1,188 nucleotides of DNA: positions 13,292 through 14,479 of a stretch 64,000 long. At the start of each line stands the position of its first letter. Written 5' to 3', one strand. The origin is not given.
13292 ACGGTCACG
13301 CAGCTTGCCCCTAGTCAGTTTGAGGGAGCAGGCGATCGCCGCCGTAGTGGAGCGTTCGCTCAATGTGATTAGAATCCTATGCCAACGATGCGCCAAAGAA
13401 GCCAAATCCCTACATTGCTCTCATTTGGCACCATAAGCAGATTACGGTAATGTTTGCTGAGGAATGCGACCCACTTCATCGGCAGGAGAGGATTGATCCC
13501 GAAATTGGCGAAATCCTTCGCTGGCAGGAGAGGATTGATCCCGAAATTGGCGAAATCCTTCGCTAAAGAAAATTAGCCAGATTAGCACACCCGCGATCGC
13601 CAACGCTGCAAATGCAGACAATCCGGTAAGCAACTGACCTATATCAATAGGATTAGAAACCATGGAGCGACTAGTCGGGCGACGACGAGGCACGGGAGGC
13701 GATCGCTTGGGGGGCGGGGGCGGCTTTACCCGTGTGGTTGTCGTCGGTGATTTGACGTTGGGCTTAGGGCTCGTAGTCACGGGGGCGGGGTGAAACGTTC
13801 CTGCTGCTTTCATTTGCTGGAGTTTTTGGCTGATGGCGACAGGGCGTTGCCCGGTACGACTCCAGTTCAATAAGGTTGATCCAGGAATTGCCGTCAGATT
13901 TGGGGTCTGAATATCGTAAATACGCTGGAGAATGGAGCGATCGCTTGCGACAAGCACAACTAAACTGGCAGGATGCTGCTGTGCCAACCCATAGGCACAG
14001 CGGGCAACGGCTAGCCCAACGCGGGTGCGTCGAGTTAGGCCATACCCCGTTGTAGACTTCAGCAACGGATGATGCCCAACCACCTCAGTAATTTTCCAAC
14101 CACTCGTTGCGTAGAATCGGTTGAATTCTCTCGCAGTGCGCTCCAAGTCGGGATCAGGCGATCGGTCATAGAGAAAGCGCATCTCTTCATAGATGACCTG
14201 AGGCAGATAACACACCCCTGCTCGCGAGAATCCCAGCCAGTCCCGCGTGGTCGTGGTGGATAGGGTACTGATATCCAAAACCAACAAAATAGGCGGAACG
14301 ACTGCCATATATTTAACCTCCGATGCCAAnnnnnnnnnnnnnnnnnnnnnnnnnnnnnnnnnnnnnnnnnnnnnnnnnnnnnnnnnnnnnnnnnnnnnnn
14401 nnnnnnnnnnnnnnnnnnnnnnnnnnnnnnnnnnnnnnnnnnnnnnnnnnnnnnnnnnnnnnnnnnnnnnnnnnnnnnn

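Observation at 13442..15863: EGY-type site-2 protease translationally coupled to a membrane-tethered PIN-like nuclease: candidate RIP-released RNase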

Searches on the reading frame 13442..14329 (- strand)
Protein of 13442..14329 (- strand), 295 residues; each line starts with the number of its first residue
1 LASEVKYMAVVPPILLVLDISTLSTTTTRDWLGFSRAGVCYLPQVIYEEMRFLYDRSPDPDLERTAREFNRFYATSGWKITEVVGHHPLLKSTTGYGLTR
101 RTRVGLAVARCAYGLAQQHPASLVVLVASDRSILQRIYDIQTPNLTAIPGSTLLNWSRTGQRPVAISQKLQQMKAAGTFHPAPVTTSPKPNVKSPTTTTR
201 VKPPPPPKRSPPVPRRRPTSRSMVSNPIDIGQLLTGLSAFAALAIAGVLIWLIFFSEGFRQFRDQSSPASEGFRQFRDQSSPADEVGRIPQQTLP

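Call 3: search_protein_families(library=pfam, proteins=[window:13442-14329:-], max_evalue=1)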
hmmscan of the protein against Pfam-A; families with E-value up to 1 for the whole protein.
window:13442-14329:- (295 aa): 0 families

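Call 4: search_protein_families(library=ncbifam, proteins=[window:13442-14329:-], max_evalue=1)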
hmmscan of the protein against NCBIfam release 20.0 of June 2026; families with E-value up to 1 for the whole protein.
window:13442-14329:- (295 aa): 1 family
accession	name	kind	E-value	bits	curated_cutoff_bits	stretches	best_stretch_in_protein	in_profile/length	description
NF011513.0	PRK14952.1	equivalog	0.052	12.5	737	1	121-210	358-420/596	DNA polymerase III subunits gamma/tau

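Call 5: find_homologous_proteins(query=window:13442-14308:-)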
Query window:13442-14308:- (288 aa): 196 proteins with E <= 0.001 among 3204 candidates; the best 120 are listed.
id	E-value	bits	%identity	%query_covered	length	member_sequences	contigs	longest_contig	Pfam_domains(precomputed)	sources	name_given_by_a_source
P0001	4.5e-158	543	87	100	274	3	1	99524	-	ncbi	ncbi:MAG: PIN domain-containing protein [Elainellaceae cyanobacterium]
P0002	4.3e-136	471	81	92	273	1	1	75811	-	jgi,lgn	jgi:hypothetical protein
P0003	1.5e-128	446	77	92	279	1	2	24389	-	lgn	-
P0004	6.4e-125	434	74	92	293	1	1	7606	-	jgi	jgi:hypothetical protein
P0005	3.9e-97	343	60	89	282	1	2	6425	-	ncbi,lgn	ncbi:MAG: PIN domain-containing protein [Cyanobacteria bacterium P01_E01_bin.6]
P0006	1.0e-96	342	62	89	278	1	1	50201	-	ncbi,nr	ncbi:MAG: hypothetical protein VKK04_15340 [Synechococcales bacterium]|nr:hypothetical protein [Syne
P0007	1.9e-96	341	59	89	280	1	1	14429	-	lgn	-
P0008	6.3e-95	336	60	89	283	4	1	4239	-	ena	-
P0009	4.8e-94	333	59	90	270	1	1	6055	-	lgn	-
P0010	6.2e-94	332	60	89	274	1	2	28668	-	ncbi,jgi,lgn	ncbi:MAG: PIN domain-containing protein [Elainellaceae cyanobacterium]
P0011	1.7e-93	331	60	89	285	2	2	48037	-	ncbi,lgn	ncbi:MAG: PIN domain-containing protein [Cyanobacteria bacterium J06627_8]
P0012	3.6e-92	327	64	74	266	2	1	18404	-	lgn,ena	-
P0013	6.8e-92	326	56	89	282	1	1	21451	-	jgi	jgi:hypothetical protein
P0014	1.3e-91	325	60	86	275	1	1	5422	-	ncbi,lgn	-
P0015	7.3e-90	319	54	99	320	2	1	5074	-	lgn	-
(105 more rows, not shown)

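Call 10: find_related_loci(query=A1, collection=genome_contigs, flank=6000)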
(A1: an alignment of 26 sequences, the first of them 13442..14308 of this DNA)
Query A1 (288 aa) in genome_contigs; peptide patterns used: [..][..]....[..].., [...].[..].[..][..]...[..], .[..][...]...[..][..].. (x = any residue, [..] = any of these).
209 stretches matched a pattern; 65 encode a relative of the query (tblastn E <= 1e-3); 65 distinct loci.
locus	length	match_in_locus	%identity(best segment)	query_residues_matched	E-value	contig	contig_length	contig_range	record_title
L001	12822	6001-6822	87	1-288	1e-162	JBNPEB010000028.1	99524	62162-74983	MAG: Elainellaceae cyanobacterium isolate fr_S3C757_1 S3CNODE_37_length_99524_cov_58_833506, whole genome shotgun sequen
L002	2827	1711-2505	60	1-255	2e-108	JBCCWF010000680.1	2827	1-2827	MAG: Cyanobacteria bacterium P01_E01_bin.6 k141_577112_length_2827_cov_10.9144, whole genome shotgun sequence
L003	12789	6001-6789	62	1-255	1e-102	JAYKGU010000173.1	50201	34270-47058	MAG: Synechococcales cyanobacterium isolate 1108005 NODE_34160198, whole genome shotgun sequence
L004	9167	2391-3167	60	1-255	4e-102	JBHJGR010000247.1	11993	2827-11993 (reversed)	MAG: Elainellaceae cyanobacterium isolate sb_S4C509_1 S4Ck141_461425, whole genome shotgun sequence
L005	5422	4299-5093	60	1-255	1e-100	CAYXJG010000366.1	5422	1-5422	MAG TPA_asm: uncultured bacterium isolate SRP141376_co3_392 genome assembly, contig: NODE_38693_length_5422_cov_8.898267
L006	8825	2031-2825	58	1-255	1e-99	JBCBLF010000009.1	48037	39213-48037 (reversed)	MAG: Cyanobacteria bacterium J06627_8 NODE_9_length_48037_cov_8.013511, whole genome shotgun sequence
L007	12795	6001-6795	57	5-267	5e-95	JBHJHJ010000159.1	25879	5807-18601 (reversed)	MAG: Elainellaceae cyanobacterium isolate sb_S12C1138 S12Ck141_610145, whole genome shotgun sequence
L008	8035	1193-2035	53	1-262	2e-93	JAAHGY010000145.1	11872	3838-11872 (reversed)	MAG: Cyanothece sp. SIO2G6 2G6_NODE_145, whole genome shotgun sequence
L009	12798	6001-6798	55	5-254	5e-91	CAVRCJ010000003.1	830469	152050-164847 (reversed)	MAG: uncultured cyanobacterium isolate MFD03250.bin.1.159 genome assembly, contig: contig_16418, whole genome shotgun se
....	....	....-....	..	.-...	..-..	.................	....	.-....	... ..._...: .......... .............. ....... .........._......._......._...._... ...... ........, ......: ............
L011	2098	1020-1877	52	1-263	5e-94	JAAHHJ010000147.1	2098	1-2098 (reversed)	MAG: Symploca sp. SIO3C6 3C6_NODE_147, whole genome shotgun sequence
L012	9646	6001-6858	53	1-262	7e-90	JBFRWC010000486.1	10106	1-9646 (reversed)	MAG: Leptolyngbyaceae cyanobacterium isolate coassembly_bin.63 coaB63_c_000022104341, whole genome shotgun sequence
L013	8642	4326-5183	53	1-255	1e-88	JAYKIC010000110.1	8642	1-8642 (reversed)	MAG: Leptolyngbyaceae cyanobacterium isolate 318773 NODE_20270543, whole genome shotgun sequence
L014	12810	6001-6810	53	1-266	5e-87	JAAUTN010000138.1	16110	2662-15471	MAG: Leptolyngbyaceae cyanobacterium SM1_4_3 NODE_1348_length_16110_cov_6.194769, whole genome shotgun sequence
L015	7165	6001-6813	52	6-255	7e-87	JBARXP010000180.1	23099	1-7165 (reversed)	MAG: Elainellaceae cyanobacterium isolate MFD12135_ilm_asm_bin27 k127_29102, whole genome shotgun sequence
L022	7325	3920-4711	53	1-262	8e-81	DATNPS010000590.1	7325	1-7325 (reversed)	MAG TPA_asm: Crinalium sp. isolate SMAG_U16487 k141_480623, whole genome shotgun sequence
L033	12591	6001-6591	57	1-200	3e-74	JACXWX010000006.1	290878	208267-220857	Phormidium tenue FACHB-886 contig6, whole genome shotgun sequence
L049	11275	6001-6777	48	1-252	2e-65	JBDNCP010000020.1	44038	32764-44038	MAG: Cyanobacteriota bacterium isolate YM_bin7_OCT21 C20, whole genome shotgun sequence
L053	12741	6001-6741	43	1-249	1e-61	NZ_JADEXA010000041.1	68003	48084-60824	Vacuolonema iberomarrocanum LEGE 07170 NODE_41_length_68003_cov_14.408907_(reversed), whole genome shotgun sequence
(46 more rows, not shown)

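Call 17: predict_structure(alignment_id=A1)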
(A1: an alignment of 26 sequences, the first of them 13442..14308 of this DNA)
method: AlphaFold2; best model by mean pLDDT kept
length: 288 residues; sequences in the alignment: 26
mean_pLDDT: 79.1   pTM: 0.60
mean pLDDT of the five models: 79.1, 78.2, 78.0, 77.7, 77.1
residues with pLDDT >= 90: 152; 70-90: 40; 50-70: 48; < 50: 48
segments of 3 or more residues with pLDDT < 50: 178-182, 184-187, 208-220, 259-277
pLDDT, mean of each block of 10 residues (from residue 1): 89 94 95 96 88 89 93 96 83 91 98 97 96 97 97 97 94 58 50 56 50 42 70 90 84 55 43 46 51
secondary structure, 60 per line:
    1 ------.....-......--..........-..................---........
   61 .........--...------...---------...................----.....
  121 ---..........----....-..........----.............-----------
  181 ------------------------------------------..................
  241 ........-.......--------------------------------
elements in order: E7-11 H13-18 H21-30 E32-36 H37-49 H53-69 E72-74 H93-111 E116-120 H124-133 E138-141 H143-152 H157-169 H223-248 H250-256

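Call 21: fold_search(model_id=the predicted structure, library=pdb)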
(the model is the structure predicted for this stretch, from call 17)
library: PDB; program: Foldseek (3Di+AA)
matches with E <= 10: 1511; with E <= 0.001: 9
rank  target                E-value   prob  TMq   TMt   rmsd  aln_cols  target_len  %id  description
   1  7qhy_A                1.7e-04  1.00  0.31  0.44   7.2       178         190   14  Structure of a Kluyveromyces lactis protein involved in RNA decay (released 2022-03-23)
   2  2hww_B                2.2e-04  1.00  0.34  0.58   7.8       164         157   18  Structure of PIN domain of human SMG6 (released 2006-11-14)
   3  2hww_C                3.0e-04  1.00  0.35  0.64   7.4       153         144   15  Structure of PIN domain of human SMG6 (released 2006-11-14)
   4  5k36_K                3.8e-04  1.00  0.34  0.11   5.9       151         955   15  Structure of an eleven component nuclear RNA exosome complex bound to RNA (released 2016-11-02)
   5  8rd3_B                4.8e-04  1.00  0.34  0.42   8.5       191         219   14  Crystal structure of Saccharomyces cerevisiae Nmd4 protein bound to Upf1 helicase domain (released 2024-08-14)
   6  6lqs_R4               4.8e-04  1.00  0.32  0.12   7.7       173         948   17  Cryo-EM structure of 90S small subunit preribosomes in transition states (State D) (released 2020-09-16)
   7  2dok_B                5.1e-04  1.00  0.33  0.54   8.8       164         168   16  Crystal structure of the PIN domain of human EST1A (released 2007-05-01)
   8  5vzj_K                6.4e-04  1.00  0.32  0.11   6.0       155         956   14  STRUCTURE OF A TWELVE COMPONENT MPP6-NUCLEAR RNA EXOSOME COMPLEX BOUND TO RNA (released 2017-08-02)
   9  4ifd_J                6.8e-04  1.00  0.33  0.11   6.0       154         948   14  Crystal structure of an 11-subunit eukaryotic exosome complex bound to RNA (released 2013-02-06)
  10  2hwx                  1.0e-03  1.00  0.34  0.56   8.2       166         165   16  Structure of human SMG6 E1282C PIN domain mutant. (released 2006-11-14)
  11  3ix7_B                1.0e-03  1.00  0.30  0.58   6.0       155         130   17  Crystal structure of a domain of functionally unknown protein from Thermus thermophilus HB8 (released 2009-09-22)
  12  2hww_A                1.6e-03  1.00  0.35  0.59   8.5       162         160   15  Structure of PIN domain of human SMG6 (released 2006-11-14)
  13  5c0x_J                1.8e-03  1.00  0.32  0.11   6.7       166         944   16  Structure of a 12-subunit nuclear exosome complex bound to structured RNA (released 2015-08-05)
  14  8rdd                  1.8e-03  1.00  0.30  0.47   6.3       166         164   14  Crystal structure of Saccharomyces cerevisiae Nmd4 protein involved in nonsense mediated mRNA decay (released 2024-08-14)
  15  5c0w_J                2.1e-03  1.00  0.34  0.12  18.0       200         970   12  Structure of a 12-subunit nuclear exosome complex bound to single-stranded RNA substrates (released 2015-07-29)
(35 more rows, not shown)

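Call 54: search_protein_families(library=pfam, proteins=[L033:2861-3460:+, L049:3288-4358:+, L053:3365-4084:-], max_evalue=0.01)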
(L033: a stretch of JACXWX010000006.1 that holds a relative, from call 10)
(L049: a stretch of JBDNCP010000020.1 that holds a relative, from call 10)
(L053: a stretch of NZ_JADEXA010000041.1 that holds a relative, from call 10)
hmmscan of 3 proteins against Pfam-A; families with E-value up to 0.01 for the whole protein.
L033:2861-3460:+ (199 aa): 1 family
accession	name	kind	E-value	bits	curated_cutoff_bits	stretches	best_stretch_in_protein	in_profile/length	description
PF11360.13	DUF3110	-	1.2e-39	134.9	20.2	1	76-159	1-84/84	Protein of unknown function (DUF3110)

L049:3288-4358:+ (356 aa): 5 families
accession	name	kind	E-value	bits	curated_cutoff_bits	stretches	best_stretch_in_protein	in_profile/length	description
PF22645.1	GKRP_SIS_N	-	7.8e-18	64.7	27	1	106-209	4-111/113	Glucokinase regulatory protein N-terminal SIS domain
PF13580.11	SIS_2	-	2.2e-07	31.4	27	1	98-218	15-134/138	SIS domain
PF20741.3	GKRP-like_C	-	5e-07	30.6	27.7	1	278-315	2-39/100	C-terminal lid domain of glucokinase regulatory protein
PF01380.27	SIS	-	3.2e-06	27.4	25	1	185-250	51-116/131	SIS domain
PF22198.1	GKRP_SIS_2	-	4.5e-06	27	27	1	104-169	7-72/191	Glucokinase regulatory protein, second SIS domain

L053:3365-4084:- (239 aa): 0 families

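Call 80: search_protein_families(library=pfam, proteins=[L012:6912-8621:+, L053:10279-12246:+, L004:4730-7927:+, L022:4827-6392:-], max_evalue=0.001)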
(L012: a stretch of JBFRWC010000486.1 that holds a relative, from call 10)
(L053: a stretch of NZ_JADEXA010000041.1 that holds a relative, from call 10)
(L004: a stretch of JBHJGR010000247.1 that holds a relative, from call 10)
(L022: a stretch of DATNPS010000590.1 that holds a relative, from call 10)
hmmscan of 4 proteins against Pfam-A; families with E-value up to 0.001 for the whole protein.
L012:6912-8621:+ (569 aa): 6 families
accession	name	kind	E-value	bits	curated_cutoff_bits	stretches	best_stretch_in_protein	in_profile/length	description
PF00009.33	GTP_EFTU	-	1.6e-54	184.8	26.5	1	42-305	2-185/188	Elongation factor Tu GTP binding domain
PF16658.11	RF3_C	-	5.3e-44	149.7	40.1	1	417-545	1-131/132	Class II release factor RF3, C-terminal domain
PF22042.2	EF-G_D2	-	1.5e-25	89.5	27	1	326-411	2-83/84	Elongation factor G domain 2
PF03144.31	GTP_EFTU_D2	-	2.9e-06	28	30.3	1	344-409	2-72/73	Elongation factor Tu domain 2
PF01926.29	MMR_HSR1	-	9.8e-06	26.1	21.9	1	46-173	2-113/113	50S ribosome-binding GTPase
PF14492.12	EFG_III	-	0.00075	19.9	27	0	442-495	21-73/75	Elongation Factor G, domain III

L053:10279-12246:+ (655 aa): 2 families
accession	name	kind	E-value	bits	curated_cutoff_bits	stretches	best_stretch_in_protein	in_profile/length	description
PF00072.30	Response_reg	-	1.1e-47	161.3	30.2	2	3-113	1-111/111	Response regulator receiver domain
PF00486.34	Trans_reg_C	-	1.3e-18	67.3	26.2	1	145-221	1-77/77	Transcriptional regulatory protein, C terminal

L004:4730-7927:+ (1065 aa): 1 family
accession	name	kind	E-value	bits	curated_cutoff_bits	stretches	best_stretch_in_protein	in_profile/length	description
PF07611.17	DUF1574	-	0.00017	21.5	29.1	0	716-789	65-132/342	Protein of unknown function (DUF1574)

L022:4827-6392:- (521 aa): 3 families
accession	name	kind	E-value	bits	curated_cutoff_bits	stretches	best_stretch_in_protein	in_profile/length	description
PF19289.4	PmbA_TldD_3rd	-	3e-50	170.9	22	1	302-520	1-220/220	PmbA/TldA metallopeptidase C-terminal domain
PF19290.4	PmbA_TldD_2nd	-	1.2e-11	45.5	20.9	1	194-295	7-109/109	PmbA/TldA metallopeptidase central domain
PF01523.21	PmbA_TldD_1st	-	6.2e-09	36.3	20.9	1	99-163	1-64/65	PmbA/TldA metallopeptidase domain 1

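Call 84: search_protein_families(library=padloc, proteins=[window:13442-14308:-], max_evalue=0.01)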
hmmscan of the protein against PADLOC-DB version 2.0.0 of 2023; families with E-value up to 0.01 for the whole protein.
window:13442-14308:- (288 aa): 0 families
